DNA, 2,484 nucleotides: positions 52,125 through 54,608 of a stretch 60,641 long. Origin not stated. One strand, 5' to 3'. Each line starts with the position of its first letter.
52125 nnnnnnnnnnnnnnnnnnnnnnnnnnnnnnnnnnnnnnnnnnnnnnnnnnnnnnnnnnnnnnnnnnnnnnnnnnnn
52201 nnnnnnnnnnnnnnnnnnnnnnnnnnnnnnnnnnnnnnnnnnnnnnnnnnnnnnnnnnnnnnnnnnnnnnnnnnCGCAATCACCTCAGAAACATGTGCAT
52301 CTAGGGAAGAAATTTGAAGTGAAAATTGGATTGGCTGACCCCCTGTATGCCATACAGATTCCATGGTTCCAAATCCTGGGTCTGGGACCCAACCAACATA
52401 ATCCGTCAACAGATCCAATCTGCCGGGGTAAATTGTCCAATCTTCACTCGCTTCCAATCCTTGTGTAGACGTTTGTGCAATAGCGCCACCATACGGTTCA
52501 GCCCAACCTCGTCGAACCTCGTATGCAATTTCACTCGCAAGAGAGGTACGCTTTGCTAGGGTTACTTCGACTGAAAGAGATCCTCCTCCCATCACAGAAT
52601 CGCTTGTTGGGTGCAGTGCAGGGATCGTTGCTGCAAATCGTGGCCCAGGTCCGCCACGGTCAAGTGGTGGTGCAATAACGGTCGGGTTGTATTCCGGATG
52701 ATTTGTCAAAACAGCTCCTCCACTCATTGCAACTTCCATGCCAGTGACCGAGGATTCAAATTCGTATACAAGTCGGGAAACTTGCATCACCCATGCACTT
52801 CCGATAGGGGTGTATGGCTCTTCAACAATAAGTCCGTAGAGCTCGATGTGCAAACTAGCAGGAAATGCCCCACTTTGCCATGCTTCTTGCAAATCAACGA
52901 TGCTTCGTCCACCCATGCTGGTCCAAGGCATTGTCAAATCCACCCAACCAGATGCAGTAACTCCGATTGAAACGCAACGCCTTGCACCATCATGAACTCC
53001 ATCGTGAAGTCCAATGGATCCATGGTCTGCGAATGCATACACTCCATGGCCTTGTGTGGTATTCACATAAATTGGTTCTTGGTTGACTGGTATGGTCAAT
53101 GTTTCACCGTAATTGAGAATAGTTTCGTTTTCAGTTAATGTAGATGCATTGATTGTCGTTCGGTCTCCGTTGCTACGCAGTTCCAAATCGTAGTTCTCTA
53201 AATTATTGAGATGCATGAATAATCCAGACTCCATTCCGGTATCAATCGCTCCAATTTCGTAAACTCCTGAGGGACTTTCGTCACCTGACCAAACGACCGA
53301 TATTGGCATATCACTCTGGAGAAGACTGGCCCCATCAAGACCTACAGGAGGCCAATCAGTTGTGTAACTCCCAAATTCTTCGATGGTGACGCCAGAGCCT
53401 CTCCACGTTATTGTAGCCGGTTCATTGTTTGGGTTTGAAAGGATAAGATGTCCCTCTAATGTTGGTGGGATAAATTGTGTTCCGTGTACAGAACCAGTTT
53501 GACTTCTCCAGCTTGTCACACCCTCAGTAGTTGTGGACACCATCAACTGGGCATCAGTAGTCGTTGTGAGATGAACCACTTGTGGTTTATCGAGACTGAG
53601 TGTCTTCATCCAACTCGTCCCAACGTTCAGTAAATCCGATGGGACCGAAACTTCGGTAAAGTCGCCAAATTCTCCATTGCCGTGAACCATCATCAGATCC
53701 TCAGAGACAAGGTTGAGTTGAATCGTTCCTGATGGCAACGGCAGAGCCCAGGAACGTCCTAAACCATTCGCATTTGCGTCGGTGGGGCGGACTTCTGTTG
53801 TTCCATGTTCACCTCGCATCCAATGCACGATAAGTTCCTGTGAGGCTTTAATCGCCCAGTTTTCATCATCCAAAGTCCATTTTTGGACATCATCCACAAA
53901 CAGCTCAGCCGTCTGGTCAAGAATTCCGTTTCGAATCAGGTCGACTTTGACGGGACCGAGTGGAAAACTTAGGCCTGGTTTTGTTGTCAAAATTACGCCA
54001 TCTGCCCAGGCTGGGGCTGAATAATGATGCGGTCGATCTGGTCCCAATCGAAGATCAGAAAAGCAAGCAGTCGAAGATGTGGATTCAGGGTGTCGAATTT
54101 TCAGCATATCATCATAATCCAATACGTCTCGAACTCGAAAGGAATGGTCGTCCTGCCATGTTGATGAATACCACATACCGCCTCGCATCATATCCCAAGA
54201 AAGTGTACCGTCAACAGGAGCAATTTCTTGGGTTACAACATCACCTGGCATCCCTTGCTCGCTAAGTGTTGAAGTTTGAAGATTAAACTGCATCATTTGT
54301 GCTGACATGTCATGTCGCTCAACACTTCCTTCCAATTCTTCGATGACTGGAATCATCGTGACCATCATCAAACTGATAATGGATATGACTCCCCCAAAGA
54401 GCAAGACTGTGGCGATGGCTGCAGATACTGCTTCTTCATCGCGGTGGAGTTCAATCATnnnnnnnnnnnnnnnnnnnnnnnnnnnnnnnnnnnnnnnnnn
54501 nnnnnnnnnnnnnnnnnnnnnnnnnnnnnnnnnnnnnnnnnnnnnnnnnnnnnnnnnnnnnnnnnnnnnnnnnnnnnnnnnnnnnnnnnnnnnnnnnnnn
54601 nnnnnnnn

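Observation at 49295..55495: wHTH-STAND-TPR protein converging on an orphan operon of three class III signal peptide (pilin-like) proteins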

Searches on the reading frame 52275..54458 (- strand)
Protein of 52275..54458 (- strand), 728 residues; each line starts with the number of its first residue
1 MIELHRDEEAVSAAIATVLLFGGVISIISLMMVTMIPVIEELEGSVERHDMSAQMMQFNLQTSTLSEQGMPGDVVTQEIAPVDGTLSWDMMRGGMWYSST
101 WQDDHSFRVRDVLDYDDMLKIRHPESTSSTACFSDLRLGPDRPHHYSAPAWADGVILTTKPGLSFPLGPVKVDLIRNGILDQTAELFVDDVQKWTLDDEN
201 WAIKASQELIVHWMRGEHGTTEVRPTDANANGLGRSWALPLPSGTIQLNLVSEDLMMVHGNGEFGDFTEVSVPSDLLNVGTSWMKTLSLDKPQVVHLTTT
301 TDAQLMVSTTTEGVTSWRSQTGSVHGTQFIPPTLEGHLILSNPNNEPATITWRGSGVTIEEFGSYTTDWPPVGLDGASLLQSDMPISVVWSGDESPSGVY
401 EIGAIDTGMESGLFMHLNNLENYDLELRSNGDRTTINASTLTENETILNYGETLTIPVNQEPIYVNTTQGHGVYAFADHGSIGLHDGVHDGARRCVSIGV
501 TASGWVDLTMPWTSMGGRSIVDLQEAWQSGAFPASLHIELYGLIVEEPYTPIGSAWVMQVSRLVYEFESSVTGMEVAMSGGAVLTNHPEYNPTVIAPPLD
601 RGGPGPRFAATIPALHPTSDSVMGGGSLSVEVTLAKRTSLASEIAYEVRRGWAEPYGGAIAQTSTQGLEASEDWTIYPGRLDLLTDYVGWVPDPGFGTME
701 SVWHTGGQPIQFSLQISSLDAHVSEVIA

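Call 4: search_protein_families(library=pfam, proteins=[window:52275-54458:-], max_evalue=1)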
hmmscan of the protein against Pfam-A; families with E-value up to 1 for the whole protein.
window:52275-54458:- (728 aa): 2 families
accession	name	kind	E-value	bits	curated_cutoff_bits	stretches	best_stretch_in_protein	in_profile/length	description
PF23960.2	DUF7289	-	0.0058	16.6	27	0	10-71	2-63/238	Family of unknown function (DUF7289)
PF16383.10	DUF4992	-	0.17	12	29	1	286-353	5-71/183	Domain of unknown function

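Call 9: find_homologous_proteins(query=window:52275-54458:-)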
Query window:52275-54458:- (728 aa): 498 proteins with E <= 0.001 among 8000 candidates; the best 120 are listed.
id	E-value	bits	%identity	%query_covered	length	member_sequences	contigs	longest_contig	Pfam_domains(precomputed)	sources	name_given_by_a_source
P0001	0.0e+0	1654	99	100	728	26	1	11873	-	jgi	jgi:hypothetical protein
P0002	0.0e+0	1401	82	100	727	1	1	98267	-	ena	-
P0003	0.0e+0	1393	81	100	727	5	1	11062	-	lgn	-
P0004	0.0e+0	1392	81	100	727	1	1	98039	-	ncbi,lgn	-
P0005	0.0e+0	1392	81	100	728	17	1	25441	-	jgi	-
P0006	0.0e+0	1389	81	100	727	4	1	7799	-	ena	-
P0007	0.0e+0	1368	80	100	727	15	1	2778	-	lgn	-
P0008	0.0e+0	1367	80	100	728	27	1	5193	-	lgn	-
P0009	0.0e+0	1367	80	100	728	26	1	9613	-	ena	-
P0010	0.0e+0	1366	80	100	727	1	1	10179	-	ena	-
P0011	0.0e+0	1365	80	100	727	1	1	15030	-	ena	-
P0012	0.0e+0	1365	80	100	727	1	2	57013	-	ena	-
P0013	0.0e+0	1364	79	100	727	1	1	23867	-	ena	-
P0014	0.0e+0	1364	79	100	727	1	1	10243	-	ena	-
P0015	0.0e+0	1364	80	100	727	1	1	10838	-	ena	-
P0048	0.0e+0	1317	77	100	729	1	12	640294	-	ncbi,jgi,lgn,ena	jgi:hypothetical protein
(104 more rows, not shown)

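Call 11: find_related_loci(query=window:52275-54458:-, collection=genome_contigs, flank=10000)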
Query window:52275-54458:- (728 aa) in genome_contigs; peptide patterns used: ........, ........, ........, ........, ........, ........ (x = any residue, [..] = any of these).
69 stretches matched a pattern; 59 encode a relative of the query (tblastn E <= 1e-3); 57 distinct loci.
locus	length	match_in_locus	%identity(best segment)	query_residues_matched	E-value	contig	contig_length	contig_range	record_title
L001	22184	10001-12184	81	1-728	0e+0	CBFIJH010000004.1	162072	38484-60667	MAG: Candidatus Poseidoniaceae archaeon isolate Co_bin_759_indstr genome assembly, contig: Co_bin_759_indstr_c4, whole g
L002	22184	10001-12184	80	1-728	0e+0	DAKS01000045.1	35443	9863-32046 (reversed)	MAG TPA_asm: Euryarchaeota archaeon UBA443 UBA443_contig_894, whole genome shotgun sequence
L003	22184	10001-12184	79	1-728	0e+0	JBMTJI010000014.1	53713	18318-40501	MAG: Candidatus Poseidoniaceae archaeon isolate CJ_V5_S11_50percent_ser_metabat.43 NODE_142_length_53713_cov_8.278356, w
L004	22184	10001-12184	79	1-728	0e+0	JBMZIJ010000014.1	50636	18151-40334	MAG: Candidatus Poseidoniaceae archaeon isolate ME_XS_2301_4_bin25 ME_XS_2301_4_bin25_13, whole genome shotgun sequence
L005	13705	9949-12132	78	1-728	0e+0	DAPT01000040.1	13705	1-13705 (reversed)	MAG TPA_asm: Euryarchaeota archaeon UBA124 UBA124_contig_74646, whole genome shotgun sequence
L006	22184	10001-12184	80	1-728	0e+0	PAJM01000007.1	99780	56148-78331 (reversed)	MAG: Methanobacteriota archaeon isolate SAT95 156100, whole genome shotgun sequence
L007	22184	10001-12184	78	1-728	0e+0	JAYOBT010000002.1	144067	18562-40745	MAG: Candidatus Poseidoniales archaeon isolate 139554_S156_metabat_bins_2.tsv.144 NODE_48_length_144067_cov_15.380545, w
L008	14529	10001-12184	79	1-728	0e+0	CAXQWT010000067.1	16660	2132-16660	MAG: Salipiger bermudensis isolate 3um_C4D0715_2.29 genome assembly, contig: k127_849589, whole genome shotgun sequence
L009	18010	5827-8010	78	1-728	0e+0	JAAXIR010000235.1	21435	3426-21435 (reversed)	MAG: Candidatus Poseidoniales archaeon isolate SW22112_bin_20 NODE_1237_length_21435_cov_7.227643, whole genome shotgun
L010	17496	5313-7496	78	1-728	0e+0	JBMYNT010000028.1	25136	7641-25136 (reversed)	MAG: Candidatus Poseidoniaceae archaeon isolate ME_XS_2307_bin_75 ME_XS_2307_bin_75_27, whole genome shotgun sequence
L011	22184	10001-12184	78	1-728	0e+0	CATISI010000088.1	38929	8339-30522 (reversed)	MAG: Candidatus Poseidoniaceae archaeon isolate bin.912 MAG genome assembly, contig: k119_4168740, whole genome shotgun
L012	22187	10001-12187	78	1-728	0e+0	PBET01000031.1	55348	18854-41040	MAG: Methanobacteriota archaeon isolate SP314 MHASMcontig_3041363, whole genome shotgun sequence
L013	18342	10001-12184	78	1-728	0e+0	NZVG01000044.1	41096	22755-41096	MAG: Methanobacteriota archaeon isolate NAT68 44969, whole genome shotgun sequence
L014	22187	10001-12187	76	1-728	0e+0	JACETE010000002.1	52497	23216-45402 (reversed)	MAG: Candidatus Poseidoniales archaeon isolate MCMED-G34 MGII-MCMED-G34-C2, whole genome shotgun sequence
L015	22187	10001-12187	76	1-728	0e+0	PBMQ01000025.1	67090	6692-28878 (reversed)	MAG: Methanobacteriota archaeon isolate SP209 45842, whole genome shotgun sequence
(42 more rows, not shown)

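Call 37: search_protein_representatives(protein=window:52275-54458:-)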
Query: 728 residues. Proteins with E-value up to 0.001 (for the whole library): 111; up to 1e-10: 86; up to 1e-30: 39. The best 111 are listed.
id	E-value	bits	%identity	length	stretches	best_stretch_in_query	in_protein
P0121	2.7e-212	723.4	48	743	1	3-727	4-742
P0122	1.6e-183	628.3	44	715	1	4-725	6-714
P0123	2.8e-180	617.6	46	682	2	3-418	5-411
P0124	7.5e-150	517.0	39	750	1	3-720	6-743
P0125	2.2e-144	498.9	40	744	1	6-719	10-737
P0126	1.1e-130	453.6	37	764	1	3-726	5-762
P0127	1.0e-119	417.3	38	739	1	5-725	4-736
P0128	4.6e-111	388.7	43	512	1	201-726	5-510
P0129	6.0e-110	385.0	37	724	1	31-725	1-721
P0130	2.2e-109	383.2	37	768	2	472-723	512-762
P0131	1.7e-107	376.9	36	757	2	5-397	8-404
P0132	7.3e-107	374.8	31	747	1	5-720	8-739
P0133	3.3e-105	369.4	66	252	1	256-503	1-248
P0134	3.8e-100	352.6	33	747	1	4-722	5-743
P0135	6.5e-84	299.0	59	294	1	507-727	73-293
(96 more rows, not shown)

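Call 40: find_related_loci(query=A5, collection=genome_contigs, flank=10000)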
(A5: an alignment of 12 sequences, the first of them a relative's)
Query A5 (747 aa) in genome_contigs; peptide patterns used: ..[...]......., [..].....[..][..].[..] (x = any residue, [..] = any of these).
330 stretches matched a pattern; 285 encode a relative of the query (tblastn E <= 1e-3); the best 80 are kept; 80 distinct loci.
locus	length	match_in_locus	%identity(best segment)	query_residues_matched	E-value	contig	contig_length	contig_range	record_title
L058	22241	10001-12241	94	1-747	0e+0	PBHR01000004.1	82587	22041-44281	MAG: Methanobacteriota archaeon isolate SP3024 65330, whole genome shotgun sequence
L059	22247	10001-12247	83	1-747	0e+0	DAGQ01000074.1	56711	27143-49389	MAG TPA_asm: Euryarchaeota archaeon UBA596 UBA596_contig_5544, whole genome shotgun sequence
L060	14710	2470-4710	100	1-747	0e+0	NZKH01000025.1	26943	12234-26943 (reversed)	MAG: Methanobacteriota archaeon isolate IN961 19803, whole genome shotgun sequence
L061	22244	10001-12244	81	1-746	0e+0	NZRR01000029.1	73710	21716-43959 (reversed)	MAG: Methanobacteriota archaeon isolate EAC30 65219, whole genome shotgun sequence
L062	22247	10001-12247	61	1-747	0e+0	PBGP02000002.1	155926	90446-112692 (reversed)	MAG: Methanobacteriota archaeon isolate SP3059 98584, whole genome shotgun sequence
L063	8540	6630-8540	69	1-637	0e+0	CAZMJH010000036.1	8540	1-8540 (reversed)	MAG TPA_asm: uncultured Candidatus Poseidoniales archaeon isolate SRP077602_co4_744 genome assembly, contig: NODE_15850_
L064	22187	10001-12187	33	7-744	2e-127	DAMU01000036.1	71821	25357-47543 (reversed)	MAG TPA_asm: Euryarchaeota archaeon UBA91 UBA91_contig_19067, whole genome shotgun sequence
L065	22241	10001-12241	31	1-744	8e-127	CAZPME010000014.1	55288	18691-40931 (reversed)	MAG TPA_asm: uncultured Candidatus Poseidoniales archaeon isolate SRP260945_co1_349 genome assembly, contig: NODE_701_le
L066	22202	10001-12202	32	3-744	5e-127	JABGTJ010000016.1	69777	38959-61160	MAG: Methanobacteriota archaeon isolate SI034_bin128 k141_2377772, whole genome shotgun sequence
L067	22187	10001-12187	32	7-744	4e-126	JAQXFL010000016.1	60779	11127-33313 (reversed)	MAG: Candidatus Poseidoniaceae archaeon isolate cluster3-bin.87 k119_360691, whole genome shotgun sequence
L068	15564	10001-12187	33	7-744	3e-126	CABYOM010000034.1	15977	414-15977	uncultured Candidatus Poseidoniales archaeon isolate AG-333-I22 genome assembly, contig: AG-333-I22_NODE_34, whole genom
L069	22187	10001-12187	32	7-744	1e-125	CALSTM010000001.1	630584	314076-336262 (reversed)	MAG: Candidatus Poseidoniaceae archaeon isolate W_MB9_1 genome assembly, contig: contig_5650_W_MB9, whole genome shotgun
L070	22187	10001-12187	32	7-744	1e-124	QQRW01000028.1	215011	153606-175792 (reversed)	MAG: Candidatus Poseidoniales archaeon isolate bin_112 U_43171-28, whole genome shotgun sequence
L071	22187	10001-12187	32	7-744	3e-122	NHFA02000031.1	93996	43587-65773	MAG: Euryarchaeota archaeon TMED99 41168, whole genome shotgun sequence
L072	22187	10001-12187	31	7-744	2e-121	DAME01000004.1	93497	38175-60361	MAG TPA_asm: Euryarchaeota archaeon UBA88 UBA88_contig_801, whole genome shotgun sequence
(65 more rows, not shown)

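Call 53: search_protein_families(library=ncbifam, proteins=[window:52275-54458:-], max_evalue=1)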
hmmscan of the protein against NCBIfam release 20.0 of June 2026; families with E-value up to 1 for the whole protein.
window:52275-54458:- (728 aa): 0 families

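Call 56: predict_structure(alignment_id=A6)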
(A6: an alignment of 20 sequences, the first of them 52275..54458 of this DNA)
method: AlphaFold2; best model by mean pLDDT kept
length: 728 residues; sequences in the alignment: 20
mean_pLDDT: 87.3   pTM: 0.85
mean pLDDT of the five models: 87.3, 86.5, 80.4, 79.8, 70.7
residues with pLDDT >= 90: 386; 70-90: 291; 50-70: 44; < 50: 7
segments of 3 or more residues with pLDDT < 50: 1-5
pLDDT, mean of each block of 10 residues (from residue 1): 52 73 75 68 81 94 91 91 87 87 89 88 88 87 90 94 65 94 91 93 92 94 79 82 95 93 91 85 94 94 94 93 94 94 95 90 93 86 95 91 94 88 91 88 76 88 90 93 92 84 83 89 89 92 86 92 85 86 88 89 80 88 88 87 88 85 83 86 85 71 87 90 82
secondary structure, 60 per line:
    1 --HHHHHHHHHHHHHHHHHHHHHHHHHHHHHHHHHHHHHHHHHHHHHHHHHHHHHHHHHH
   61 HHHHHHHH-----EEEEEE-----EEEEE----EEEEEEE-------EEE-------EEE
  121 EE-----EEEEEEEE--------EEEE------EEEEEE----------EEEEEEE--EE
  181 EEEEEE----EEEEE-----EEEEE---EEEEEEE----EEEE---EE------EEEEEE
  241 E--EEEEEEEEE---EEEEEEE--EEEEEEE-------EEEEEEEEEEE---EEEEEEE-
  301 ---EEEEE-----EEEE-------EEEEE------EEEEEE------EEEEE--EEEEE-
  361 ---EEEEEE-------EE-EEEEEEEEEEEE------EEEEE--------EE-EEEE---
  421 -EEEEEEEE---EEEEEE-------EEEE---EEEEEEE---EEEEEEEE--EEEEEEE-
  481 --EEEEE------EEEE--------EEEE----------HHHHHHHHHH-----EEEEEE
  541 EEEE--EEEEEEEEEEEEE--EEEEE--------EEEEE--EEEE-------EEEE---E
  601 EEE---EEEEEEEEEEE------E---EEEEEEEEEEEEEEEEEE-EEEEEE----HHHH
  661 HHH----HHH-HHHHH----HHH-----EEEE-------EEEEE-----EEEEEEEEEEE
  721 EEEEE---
elements in order (helices of 4 or more, strands of 3 or more residues): H3-68 E74-79 E85-89 E94-100 E108-110 E118-122 E128-135 E144-147 E154-159 E170-176 E179-186 E191-195 E201-205 E209-215 E220-223 E235-241 E244-252 E256-262 E265-271 E279-289 E293-299 E304-308 E314-317 E325-329 E336-341 E348-352 E355-359 E364-369 E380-391 E398-402 E414-417 E422-429 E433-438 E446-449 E453-459 E463-470 E473-479 E483-487 E494-497 E506-509 H520-529 E535-544 E547-559 E562-566 E575-579 E582-585 E593-596 E600-603 E607-617 E628-645 E647-652 H657-663 H672-676 E689-692 E700-704 E710-725

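Call 62: find_related_loci(query=A8, collection=genome_contigs, flank=4000)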
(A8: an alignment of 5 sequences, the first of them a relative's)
Query A8 (736 aa) in genome_contigs; peptide patterns used: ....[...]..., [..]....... (x = any residue, [..] = any of these).
201 stretches matched a pattern; 19 encode a relative of the query (tblastn E <= 1e-3); 19 distinct loci.
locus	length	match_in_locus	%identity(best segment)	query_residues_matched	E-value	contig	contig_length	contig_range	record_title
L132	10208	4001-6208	100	1-736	0e+0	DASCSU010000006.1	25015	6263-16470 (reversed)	MAG TPA_asm: Candidatus Thalassarchaeaceae archaeon isolate Ts_MAG_36 NODE_6_length_25015_cov_1.595092, whole genome sho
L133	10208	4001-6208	91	1-736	0e+0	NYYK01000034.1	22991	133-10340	MAG: Methanobacteriota archaeon isolate ARS80 36797, whole genome shotgun sequence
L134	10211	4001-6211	83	1-736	0e+0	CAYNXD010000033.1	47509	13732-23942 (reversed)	MAG TPA_asm: uncultured Candidatus Poseidoniales archaeon isolate SRP092796_co2_761 genome assembly, contig: k141_203766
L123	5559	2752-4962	82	1-736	0e+0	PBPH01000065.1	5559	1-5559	MAG: Methanobacteriota archaeon isolate RS368 TaraRedSea_contig_150601, whole genome shotgun sequence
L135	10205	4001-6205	71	1-735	0e+0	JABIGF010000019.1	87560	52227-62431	MAG: Methanobacteriota archaeon isolate SI053_bin38 k141_570952, whole genome shotgun sequence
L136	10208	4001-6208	71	1-735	0e+0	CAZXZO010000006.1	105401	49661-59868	MAG TPA_asm: uncultured Candidatus Poseidoniales archaeon isolate binchicken_co46_552 genome assembly, contig: NODE_258_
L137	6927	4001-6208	70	1-735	0e+0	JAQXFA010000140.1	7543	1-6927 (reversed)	MAG: Candidatus Thalassarchaeaceae archaeon isolate cluster2-bin.16 k141_512195, whole genome shotgun sequence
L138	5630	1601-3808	69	1-735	0e+0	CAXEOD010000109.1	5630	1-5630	MAG TPA_asm: uncultured Candidatus Poseidoniales archaeon isolate ERR599008_concoct_30 genome assembly, contig: ERZ83813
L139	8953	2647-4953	67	1-735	0e+0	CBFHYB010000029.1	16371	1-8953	MAG: Candidatus Thalassarchaeaceae archaeon isolate AGTU_5_bin_47_strict genome assembly, contig: AGTU_5_bin_47_strict_c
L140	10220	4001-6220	74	1-735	0e+0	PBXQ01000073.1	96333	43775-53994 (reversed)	MAG: Thermoplasmata archaeon isolate RS476 TaraRedSea_contig_52955, whole genome shotgun sequence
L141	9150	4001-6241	56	1-735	0e+0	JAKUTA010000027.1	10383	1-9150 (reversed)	MAG: Candidatus Poseidoniales archaeon isolate ALOHA_A2.5_95 A2.5-Poseidoniales-1_27, whole genome shotgun sequence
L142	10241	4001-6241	55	1-735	0e+0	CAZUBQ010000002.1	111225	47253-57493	MAG TPA_asm: uncultured Candidatus Poseidoniales archaeon isolate SRP092902_co1_603 genome assembly, contig: NODE_100_le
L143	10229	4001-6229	56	1-731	0e+0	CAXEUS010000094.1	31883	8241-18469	MAG TPA_asm: uncultured Candidatus Poseidoniales archaeon isolate ERR599071_concoct_96 genome assembly, contig: ERZ84339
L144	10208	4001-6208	69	1-735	0e+0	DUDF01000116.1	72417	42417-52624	MAG TPA_asm: Candidatus Poseidoniales archaeon isolate UWMA-0350 NODE_582_length_72417_cov_0.296966, whole genome shotgu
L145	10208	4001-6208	69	1-735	0e+0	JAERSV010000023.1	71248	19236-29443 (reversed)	MAG: Methanobacteriota archaeon isolate BH15 c_000000001736, whole genome shotgun sequence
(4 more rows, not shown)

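Call 63: fold_search(model_id=the predicted structure, library=pdb)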
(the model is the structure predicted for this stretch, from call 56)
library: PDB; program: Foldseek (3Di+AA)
matches with E <= 10: 1736; with E <= 0.001: 62
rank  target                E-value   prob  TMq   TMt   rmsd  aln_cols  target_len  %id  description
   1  8w7n                  2.0e-06  0.54  0.08  0.06  41.7       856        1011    6  Crystal structure of the in-cell Cry1Aa purified from Bacillus thuringiensis (released 2024-03-06)
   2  8yot_B                3.8e-06  0.44  0.07  0.11  26.7       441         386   10  Nanobody in complex with LILRB3 (released 2025-06-18)
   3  6v7l_A                2.5e-05  0.77  0.08  0.14  20.5       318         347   10  The structure of the P212121 crystal form of canavalin at 173 K (released 2020-02-19)
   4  5jpm_A                3.9e-05  0.30  0.09  0.09  26.4       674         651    8  Structure of the complex of human complement C4 with MASP-2 rebuilt using iMDFF (released 2016-08-10)
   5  6v7l_B                4.3e-05  0.72  0.08  0.14  20.5       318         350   10  The structure of the P212121 crystal form of canavalin at 173 K (released 2020-02-19)
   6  7m0r_E                4.8e-05  0.69  0.12  0.16  26.3       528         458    8  Cryo-EM structure of the Sema3A/PlexinA4/Neuropilin 1 complex (released 2021-05-05)
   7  6v7l_C                5.4e-05  0.66  0.07  0.13  20.8       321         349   10  The structure of the P212121 crystal form of canavalin at 173 K (released 2020-02-19)
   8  4dou                  6.4e-05  0.63  0.11  0.16  17.4       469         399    7  Crystal Structure of a Single-chain Trimer of Human Adiponectin Globular Domain (released 2012-02-29)
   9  6wby                  1.1e-04  0.13  0.08  0.05  24.4       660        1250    9  Single-Particle Cryo-EM Structure of Arabinofuranosyltransferase AftD from Mycobacteria, Mutant R1389S Class 2 (released 2020-05-13)
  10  6v7j_B                1.1e-04  0.66  0.08  0.14  18.8       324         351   10  The C2221 crystal form of canavalin at 173 K (released 2020-02-19)
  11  1uik_B                1.1e-04  0.63  0.08  0.14  21.0       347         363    8  Crystal structure of soybean beta-conglycinin alpha prime homotrimer (released 2004-07-16)
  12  6ncw_A                1.2e-04  0.84  0.09  0.12  18.3       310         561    8  Crystal structure of a GH2 beta-galacturonidase from Eisenbergiella tayi bound to glycerol (released 2019-02-20)
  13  8ofd                  1.3e-04  0.51  0.07  0.12  22.6       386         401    6  Crystal structure of beta-conglutin from Lupinus albus refined to 2.81 A (released 2023-06-14)
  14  7u1h_B                1.4e-04  0.69  0.08  0.13  18.9       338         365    8  Crystal structure of Lens culinaris vicilin (released 2022-03-09)
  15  2eaa_B                1.4e-04  0.63  0.08  0.13  18.9       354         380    9  Crystal Structure of Adzuki Bean 7S Globulin-3 (released 2008-02-05)
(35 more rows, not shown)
